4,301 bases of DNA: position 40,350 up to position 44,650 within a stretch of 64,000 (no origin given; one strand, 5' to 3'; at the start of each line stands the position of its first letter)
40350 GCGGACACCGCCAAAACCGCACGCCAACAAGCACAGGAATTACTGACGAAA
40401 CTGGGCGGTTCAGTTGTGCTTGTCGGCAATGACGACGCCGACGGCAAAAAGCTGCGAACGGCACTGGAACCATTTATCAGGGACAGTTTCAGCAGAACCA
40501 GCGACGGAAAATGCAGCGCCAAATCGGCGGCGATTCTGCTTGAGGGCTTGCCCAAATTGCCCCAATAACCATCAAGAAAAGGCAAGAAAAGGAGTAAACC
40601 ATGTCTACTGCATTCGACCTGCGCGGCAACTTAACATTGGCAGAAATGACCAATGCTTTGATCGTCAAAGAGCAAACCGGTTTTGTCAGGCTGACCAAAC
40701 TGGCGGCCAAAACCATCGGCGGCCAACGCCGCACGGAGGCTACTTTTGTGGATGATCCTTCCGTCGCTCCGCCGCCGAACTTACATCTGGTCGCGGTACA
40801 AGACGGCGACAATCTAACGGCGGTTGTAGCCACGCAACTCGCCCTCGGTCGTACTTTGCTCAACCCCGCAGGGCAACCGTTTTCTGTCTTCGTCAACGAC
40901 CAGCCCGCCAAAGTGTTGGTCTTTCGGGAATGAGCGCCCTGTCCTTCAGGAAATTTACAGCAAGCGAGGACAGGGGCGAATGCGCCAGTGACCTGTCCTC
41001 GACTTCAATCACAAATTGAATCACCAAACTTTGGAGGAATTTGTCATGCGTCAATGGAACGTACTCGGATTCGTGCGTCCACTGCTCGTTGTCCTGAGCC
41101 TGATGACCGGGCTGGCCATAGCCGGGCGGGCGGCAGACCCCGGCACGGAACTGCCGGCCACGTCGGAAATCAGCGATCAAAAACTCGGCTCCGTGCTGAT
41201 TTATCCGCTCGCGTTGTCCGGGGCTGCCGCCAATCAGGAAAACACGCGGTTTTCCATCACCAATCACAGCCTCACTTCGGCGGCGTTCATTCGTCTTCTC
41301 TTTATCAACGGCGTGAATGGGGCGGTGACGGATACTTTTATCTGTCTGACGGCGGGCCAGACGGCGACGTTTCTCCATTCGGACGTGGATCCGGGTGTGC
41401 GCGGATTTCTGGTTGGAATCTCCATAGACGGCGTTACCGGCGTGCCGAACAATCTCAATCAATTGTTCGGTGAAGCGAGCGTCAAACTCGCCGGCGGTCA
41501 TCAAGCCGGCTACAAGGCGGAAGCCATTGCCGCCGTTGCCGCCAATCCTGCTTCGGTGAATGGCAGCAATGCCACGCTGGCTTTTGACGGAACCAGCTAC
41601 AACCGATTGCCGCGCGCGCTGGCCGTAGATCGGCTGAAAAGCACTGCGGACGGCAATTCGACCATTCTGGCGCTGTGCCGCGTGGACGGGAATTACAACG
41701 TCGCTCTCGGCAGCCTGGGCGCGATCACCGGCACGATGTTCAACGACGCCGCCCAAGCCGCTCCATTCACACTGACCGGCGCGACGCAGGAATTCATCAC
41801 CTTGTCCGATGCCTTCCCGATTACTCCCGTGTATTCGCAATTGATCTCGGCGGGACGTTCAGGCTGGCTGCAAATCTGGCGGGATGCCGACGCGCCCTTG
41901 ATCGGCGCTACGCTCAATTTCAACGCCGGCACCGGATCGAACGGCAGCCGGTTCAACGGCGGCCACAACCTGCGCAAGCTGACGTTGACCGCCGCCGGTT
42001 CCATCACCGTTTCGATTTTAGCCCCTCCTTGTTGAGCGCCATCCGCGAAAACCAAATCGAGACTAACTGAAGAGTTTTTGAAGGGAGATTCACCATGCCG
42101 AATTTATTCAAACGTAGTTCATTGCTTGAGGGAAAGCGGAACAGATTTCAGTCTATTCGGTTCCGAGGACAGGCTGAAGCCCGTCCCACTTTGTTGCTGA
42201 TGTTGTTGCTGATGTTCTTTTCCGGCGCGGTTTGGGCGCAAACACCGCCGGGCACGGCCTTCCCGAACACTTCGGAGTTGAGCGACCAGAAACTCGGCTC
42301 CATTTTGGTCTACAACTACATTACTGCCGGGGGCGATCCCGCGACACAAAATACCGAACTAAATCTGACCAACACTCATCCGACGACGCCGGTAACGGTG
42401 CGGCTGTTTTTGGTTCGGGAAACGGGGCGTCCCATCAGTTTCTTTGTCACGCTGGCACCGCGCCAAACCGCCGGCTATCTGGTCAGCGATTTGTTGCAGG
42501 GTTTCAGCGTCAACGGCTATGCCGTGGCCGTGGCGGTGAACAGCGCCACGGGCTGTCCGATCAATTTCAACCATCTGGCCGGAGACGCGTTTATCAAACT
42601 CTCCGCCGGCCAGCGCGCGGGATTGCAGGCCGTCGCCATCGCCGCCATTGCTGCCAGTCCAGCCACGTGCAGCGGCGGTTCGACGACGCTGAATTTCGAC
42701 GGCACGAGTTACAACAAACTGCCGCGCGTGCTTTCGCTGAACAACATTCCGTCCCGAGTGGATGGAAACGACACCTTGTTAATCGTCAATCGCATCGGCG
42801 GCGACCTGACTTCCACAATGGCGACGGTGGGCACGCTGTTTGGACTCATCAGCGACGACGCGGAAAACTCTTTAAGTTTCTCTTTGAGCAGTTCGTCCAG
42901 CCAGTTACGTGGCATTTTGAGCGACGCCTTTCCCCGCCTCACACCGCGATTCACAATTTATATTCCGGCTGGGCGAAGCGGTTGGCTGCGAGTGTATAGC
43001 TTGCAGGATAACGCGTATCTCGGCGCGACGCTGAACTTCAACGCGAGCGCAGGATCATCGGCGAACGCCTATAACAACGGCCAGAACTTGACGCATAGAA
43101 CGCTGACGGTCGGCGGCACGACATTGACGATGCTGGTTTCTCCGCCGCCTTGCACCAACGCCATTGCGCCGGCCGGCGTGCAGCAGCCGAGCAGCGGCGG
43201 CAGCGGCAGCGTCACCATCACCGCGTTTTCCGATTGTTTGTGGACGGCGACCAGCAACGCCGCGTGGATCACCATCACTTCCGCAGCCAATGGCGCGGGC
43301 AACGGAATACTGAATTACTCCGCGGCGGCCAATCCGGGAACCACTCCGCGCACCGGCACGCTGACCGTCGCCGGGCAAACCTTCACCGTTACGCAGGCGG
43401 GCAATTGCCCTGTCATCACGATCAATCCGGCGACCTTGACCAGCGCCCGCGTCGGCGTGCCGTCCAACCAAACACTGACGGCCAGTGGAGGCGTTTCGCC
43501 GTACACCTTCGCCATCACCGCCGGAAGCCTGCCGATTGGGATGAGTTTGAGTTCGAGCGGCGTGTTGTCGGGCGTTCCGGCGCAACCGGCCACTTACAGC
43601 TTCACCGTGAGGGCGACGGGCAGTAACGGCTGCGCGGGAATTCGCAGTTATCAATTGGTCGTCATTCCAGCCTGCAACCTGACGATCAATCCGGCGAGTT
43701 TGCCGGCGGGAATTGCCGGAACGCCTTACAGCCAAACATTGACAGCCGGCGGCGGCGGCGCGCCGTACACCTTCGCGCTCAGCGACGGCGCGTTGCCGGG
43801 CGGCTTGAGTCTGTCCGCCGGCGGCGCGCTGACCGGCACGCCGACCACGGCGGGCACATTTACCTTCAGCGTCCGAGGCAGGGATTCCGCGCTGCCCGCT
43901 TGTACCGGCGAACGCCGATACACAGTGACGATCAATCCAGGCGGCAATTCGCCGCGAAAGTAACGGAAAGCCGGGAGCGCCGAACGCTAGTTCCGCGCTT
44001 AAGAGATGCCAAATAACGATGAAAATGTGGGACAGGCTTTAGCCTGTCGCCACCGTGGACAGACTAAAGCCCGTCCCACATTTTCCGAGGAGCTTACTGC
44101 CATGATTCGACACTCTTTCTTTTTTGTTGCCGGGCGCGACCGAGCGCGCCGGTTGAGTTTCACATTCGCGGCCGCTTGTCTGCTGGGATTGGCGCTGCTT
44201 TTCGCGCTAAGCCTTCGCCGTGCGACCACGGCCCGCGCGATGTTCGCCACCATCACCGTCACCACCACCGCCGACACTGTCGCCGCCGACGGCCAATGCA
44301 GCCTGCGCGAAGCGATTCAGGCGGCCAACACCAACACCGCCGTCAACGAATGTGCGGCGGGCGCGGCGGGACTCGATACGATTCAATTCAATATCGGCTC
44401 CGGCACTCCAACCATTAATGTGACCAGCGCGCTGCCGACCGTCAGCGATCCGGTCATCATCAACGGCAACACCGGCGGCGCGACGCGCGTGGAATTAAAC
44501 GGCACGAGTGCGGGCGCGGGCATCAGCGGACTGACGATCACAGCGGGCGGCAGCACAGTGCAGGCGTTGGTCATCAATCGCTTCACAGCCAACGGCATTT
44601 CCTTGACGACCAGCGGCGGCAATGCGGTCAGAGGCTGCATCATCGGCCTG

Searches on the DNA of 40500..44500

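Call 21: search_rna_families(source=window, start=40500, end=44500, threshold=evalue, max_evalue=10, show_alignments=3)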
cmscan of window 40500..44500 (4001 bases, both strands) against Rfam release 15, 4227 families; matches with E-value up to 10: 6.
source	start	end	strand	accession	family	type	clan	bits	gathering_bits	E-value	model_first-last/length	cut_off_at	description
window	44021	44085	-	RF03769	mir-3913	Gene; miRNA;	-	31.8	100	0.0016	17-84/100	no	mir-3913 microRNA precursor family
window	44020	44086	-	RF00977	mir-600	Gene; miRNA;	-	24.2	80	0.23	1-76/76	no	mir-600 microRNA precursor family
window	41399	41491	-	RF00149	snoZ103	Gene; snRNA; snoRNA; CD-box;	-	19.7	44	2.9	1-100/100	no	Small nucleolar RNA Z103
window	44422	44464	-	RF00282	SNORD48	Gene; snRNA; snoRNA; CD-box;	-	18.6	36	0.52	1-63/63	no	Small nucleolar RNA SNORD48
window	41890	42015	-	RF03026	RT-5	Gene; sRNA;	-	18.3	45.7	4.5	1-104/104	no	RT-5 RNA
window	40651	40697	+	RF03163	c4-a1b1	Gene; antisense;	CL00128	13.2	46.7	9.5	1-53/53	no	a1, b1 targets of C4 antisense RNA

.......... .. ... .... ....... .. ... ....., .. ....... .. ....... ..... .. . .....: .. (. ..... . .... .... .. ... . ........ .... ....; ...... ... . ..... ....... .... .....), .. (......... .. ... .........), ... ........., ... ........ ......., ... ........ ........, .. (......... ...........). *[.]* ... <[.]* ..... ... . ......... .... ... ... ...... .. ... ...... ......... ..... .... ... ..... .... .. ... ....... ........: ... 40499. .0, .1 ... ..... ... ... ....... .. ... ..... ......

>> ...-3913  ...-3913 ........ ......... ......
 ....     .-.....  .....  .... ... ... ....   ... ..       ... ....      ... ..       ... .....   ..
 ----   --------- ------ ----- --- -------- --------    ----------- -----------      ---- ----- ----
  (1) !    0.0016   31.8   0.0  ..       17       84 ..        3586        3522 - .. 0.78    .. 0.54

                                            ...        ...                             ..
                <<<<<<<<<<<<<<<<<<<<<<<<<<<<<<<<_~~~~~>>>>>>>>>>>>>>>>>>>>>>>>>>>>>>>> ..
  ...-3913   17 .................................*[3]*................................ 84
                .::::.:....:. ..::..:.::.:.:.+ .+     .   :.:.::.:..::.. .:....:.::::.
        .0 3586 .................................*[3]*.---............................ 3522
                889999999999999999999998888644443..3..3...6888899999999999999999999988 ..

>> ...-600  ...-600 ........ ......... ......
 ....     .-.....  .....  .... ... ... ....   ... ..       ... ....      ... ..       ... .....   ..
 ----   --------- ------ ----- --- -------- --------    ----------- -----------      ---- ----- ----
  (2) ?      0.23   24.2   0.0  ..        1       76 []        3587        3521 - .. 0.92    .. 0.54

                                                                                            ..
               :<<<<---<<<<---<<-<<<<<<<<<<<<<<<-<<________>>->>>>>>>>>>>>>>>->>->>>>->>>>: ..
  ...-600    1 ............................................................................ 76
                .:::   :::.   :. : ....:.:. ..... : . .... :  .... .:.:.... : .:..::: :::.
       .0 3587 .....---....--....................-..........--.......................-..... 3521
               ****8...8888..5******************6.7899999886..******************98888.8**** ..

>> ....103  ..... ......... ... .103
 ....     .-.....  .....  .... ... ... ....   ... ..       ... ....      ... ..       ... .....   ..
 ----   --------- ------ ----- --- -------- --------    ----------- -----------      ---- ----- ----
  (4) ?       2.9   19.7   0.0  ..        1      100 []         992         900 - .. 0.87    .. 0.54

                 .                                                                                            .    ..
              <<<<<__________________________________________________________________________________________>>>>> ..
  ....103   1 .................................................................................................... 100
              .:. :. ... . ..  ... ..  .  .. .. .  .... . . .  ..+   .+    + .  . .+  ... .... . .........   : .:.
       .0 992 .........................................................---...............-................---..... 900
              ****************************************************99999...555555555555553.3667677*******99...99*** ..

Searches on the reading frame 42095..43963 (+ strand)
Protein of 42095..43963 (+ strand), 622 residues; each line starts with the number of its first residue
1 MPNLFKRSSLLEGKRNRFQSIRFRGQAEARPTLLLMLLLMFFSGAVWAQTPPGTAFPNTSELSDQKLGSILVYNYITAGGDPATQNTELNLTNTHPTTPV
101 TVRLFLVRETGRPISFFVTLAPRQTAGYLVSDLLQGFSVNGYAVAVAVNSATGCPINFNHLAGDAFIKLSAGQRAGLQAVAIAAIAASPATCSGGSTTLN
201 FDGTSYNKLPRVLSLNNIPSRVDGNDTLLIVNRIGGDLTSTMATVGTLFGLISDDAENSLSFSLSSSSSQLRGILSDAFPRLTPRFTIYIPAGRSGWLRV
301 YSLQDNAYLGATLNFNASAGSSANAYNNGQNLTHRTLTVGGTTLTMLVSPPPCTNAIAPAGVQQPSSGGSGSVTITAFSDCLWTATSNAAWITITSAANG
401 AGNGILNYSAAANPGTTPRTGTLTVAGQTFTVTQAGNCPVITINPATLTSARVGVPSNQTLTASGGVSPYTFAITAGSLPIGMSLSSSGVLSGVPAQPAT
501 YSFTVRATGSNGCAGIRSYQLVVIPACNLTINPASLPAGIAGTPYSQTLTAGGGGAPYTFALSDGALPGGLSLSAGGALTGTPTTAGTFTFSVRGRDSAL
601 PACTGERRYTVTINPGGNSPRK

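Call 12: search_protein_families(library=pfam, proteins=[window:42095-43963:+], max_evalue=0.01)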
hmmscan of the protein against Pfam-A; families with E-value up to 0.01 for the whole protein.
window:42095-43963:+ (622 aa): 4 families
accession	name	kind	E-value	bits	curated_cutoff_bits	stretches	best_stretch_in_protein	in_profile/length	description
PF05345.18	He_PIG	-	4.3e-25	88.4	24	2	531-614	4-96/96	Putative Ig domain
PF13004.13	BACON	-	2.8e-09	37.3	25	1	383-435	3-61/61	Putative binding domain, N-terminal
PF19190.6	BACON_2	-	3.4e-08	33.7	25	1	367-433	15-86/94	Viral BACON domain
PF13573.12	SprB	-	0.00032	20.7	28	0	548-566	18-36/37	SprB repeat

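Call 31: find_encoding_contigs(protein=window:42095-43963:+, flank=10000, max_places=6)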
Protein window:42095-43963:+ (622 aa): 7 contigs read that carry it; 6 places shown.
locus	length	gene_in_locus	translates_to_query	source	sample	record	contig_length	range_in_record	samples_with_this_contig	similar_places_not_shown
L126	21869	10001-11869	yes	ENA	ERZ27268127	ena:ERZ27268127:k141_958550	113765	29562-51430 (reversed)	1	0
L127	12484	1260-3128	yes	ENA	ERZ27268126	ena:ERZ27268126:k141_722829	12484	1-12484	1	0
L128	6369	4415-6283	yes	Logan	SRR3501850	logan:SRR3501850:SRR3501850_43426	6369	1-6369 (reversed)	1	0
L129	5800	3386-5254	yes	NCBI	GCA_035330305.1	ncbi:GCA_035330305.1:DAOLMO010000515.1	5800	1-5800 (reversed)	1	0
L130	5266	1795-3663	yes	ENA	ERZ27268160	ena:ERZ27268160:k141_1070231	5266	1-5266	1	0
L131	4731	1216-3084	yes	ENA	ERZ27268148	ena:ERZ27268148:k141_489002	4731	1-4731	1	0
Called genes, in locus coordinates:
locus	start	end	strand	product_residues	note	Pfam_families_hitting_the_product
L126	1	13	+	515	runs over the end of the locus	PF13541:ChlI, PF05362:Lon_C (faint), PF00493:MCM, PF01078:Mg_chelatase, PF07728:AAA_5, PF13335:Mg_chelatase_C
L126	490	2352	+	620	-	-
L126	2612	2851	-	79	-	-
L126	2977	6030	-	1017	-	PF00069:Pkinase, PF01636:APH (faint), PF07714:PK_Tyr_Ser-Thr, PF00930:DPPIV_N (faint), PF07676:PD40 (faint), PF26549:Tricorn_N (weak), PF26550:Tricorn_2nd (weak), PF26549:Tricorn_N (weak), +3 more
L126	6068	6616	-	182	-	PF07638:Sigma70_ECF, PF08281:Sigma70_r4_2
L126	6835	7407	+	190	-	PF10030:DUF2272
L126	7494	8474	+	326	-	-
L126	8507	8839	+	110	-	-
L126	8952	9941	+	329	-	-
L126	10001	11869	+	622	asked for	PF19190:BACON_2, PF13004:BACON, PF05345:He_PIG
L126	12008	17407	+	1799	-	PF13004:BACON (faint), PF05345:He_PIG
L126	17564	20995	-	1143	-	PF13620:CarboxypepD_reg, PF13715:CarbopepD_reg_2 (weak), PF25183:OMP_b-brl_4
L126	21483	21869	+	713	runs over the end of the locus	PF00515:TPR_1 (faint), PF07719:TPR_2 (faint), PF13432:TPR_16, PF14559:TPR_19 (weak), PF13517:FG-GAP_3 (weak), PF01839:FG-GAP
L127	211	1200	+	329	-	-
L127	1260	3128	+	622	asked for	PF19190:BACON_2, PF13004:BACON, PF05345:He_PIG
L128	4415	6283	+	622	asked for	PF19190:BACON_2, PF13004:BACON, PF05345:He_PIG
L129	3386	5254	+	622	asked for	PF19190:BACON_2, PF13004:BACON, PF05345:He_PIG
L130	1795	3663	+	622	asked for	PF19190:BACON_2, PF13004:BACON, PF05345:He_PIG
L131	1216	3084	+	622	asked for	PF19190:BACON_2, PF13004:BACON, PF05345:He_PIG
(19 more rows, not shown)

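Call 32: find_homologous_proteins(query=window:42095-43963:+, max_evalue=0.00001)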
Query window:42095-43963:+ (622 aa): 949 proteins with E <= 0.00001 among 8000 candidates; the best 120 are listed.
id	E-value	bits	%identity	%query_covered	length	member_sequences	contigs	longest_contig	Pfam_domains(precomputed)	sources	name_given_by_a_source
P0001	0.0e+0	1261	100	94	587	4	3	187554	PF19190.7,PF13004.14,PF05345.19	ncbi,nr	ncbi:MAG TPA: putative Ig domain-containing protein [Blastocatellia bacterium]|nr:putative Ig domain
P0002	0.0e+0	1024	82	93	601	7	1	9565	PF19190.7,PF13573.13,PF13004.14,PF05345.19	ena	-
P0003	0.0e+0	1019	81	95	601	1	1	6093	PF19190.7,PF13004.14,PF05345.19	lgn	-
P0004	5.8e-207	707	59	99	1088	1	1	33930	PF05345.19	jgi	-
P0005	1.9e-194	666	48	29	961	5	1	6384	PF12892.14,PF22352.3,PF13573.13,PF24547.2,PF05345.19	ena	-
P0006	5.3e-181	622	38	41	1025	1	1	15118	PF19190.7,PF13004.14,PF26591.1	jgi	jgi:hypothetical protein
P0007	4.4e-180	619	42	25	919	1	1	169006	PF19190.7,PF18914.7,PF13004.14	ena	-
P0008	4.7e-179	615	42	23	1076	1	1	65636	PF19190.7,PF13004.14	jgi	jgi:hypothetical protein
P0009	2.1e-178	613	43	39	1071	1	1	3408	PF07495.20,PF15418.13,PF22352.3,PF13573.13,PF17963.8,PF24908.1,PF13860.13,PF05345.19,PF18911.7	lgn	-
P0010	1.6e-173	597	37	39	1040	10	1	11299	PF19190.7,PF13004.14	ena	-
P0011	1.5e-166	574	46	23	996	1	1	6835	PF19190.7,PF13004.14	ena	-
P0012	2.5e-166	573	45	24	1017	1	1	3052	PF19190.7,PF03173.20,PF18914.7,PF13856.14,PF13004.14,PF19135.6,PF05354.18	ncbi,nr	ncbi:MAG: BACON domain-containing protein, partial [Pyrinomonadaceae bacterium]|nr:BACON domain-cont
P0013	7.6e-161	555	52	16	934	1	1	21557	PF19190.7,PF13004.14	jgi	jgi:hypothetical protein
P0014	1.8e-158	547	47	21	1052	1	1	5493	PF19190.7,PF13004.14,PF17766.8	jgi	jgi:hypothetical protein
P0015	4.4e-158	546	46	16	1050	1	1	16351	PF19190.7,PF13004.14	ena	-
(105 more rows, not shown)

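Call 34: find_encoding_contigs(protein=P0002, flank=10000, max_places=3)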
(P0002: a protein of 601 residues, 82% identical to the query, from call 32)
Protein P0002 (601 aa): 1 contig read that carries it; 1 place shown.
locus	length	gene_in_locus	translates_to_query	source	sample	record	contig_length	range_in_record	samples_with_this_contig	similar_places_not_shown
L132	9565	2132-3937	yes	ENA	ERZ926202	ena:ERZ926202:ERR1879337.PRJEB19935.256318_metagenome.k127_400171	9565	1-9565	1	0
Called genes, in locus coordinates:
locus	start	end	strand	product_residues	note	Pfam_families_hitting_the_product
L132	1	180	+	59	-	?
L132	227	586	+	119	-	-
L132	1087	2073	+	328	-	-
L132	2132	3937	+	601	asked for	PF13573:SprB (faint), PF19190:BACON_2 (weak), PF13004:BACON, PF05345:He_PIG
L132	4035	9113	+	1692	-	PF13004:BACON (faint), PF05345:He_PIG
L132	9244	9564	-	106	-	?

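Call 35: find_encoding_contigs(protein=P0003, flank=10000, max_places=3)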
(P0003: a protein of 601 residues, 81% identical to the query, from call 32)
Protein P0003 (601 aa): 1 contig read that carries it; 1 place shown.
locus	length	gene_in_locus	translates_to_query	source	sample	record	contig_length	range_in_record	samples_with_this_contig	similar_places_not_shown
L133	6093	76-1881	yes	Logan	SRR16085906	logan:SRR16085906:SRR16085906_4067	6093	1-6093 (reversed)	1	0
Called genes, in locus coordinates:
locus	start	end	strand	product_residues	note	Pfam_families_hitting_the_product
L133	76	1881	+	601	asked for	PF19190:BACON_2 (weak), PF13004:BACON (weak), PF05345:He_PIG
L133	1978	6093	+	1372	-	?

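Call 36: find_encoding_contigs(protein=P0004, flank=10000, max_places=3)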
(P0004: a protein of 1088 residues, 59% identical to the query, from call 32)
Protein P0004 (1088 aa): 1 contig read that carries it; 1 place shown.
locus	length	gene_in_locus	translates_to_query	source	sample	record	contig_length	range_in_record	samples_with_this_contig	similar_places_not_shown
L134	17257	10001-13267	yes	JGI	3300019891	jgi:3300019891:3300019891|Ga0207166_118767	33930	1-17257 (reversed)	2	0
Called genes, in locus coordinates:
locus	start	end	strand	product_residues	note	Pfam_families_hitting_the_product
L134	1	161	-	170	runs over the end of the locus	PF04978:MST, PF12867:DinB_2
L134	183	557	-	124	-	PF12973:Cupin_7, PF07883:Cupin_2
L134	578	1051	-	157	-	PF04978:MST, PF12867:DinB_2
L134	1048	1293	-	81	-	PF06906:DUF1272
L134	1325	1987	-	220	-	PF12900:Pyridox_ox_2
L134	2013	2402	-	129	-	PF01842:ACT (faint), PF13840:ACT_7 (faint), PF19571:ACT_8 (faint), PF22468:ACT_9 (faint)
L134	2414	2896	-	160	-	PF02566:OsmC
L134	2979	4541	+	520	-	PF00392:GntR, PF00155:Aminotran_1_2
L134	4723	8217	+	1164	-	PF13574:Reprolysin_2, PF13583:Reprolysin_4, PF13688:Reprolysin_5, PF13582:Reprolysin_3, PF13004:BACON (weak)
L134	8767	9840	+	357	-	-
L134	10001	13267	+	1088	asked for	PF05345:He_PIG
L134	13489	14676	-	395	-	PF02670:DXP_reductoisom, PF08436:DXP_redisom_C, PF13288:DXPR_C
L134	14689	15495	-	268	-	PF01148:CTP_transf_1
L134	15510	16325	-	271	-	PF01255:Prenyltransf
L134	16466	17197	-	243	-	PF01416:PseudoU_synth_1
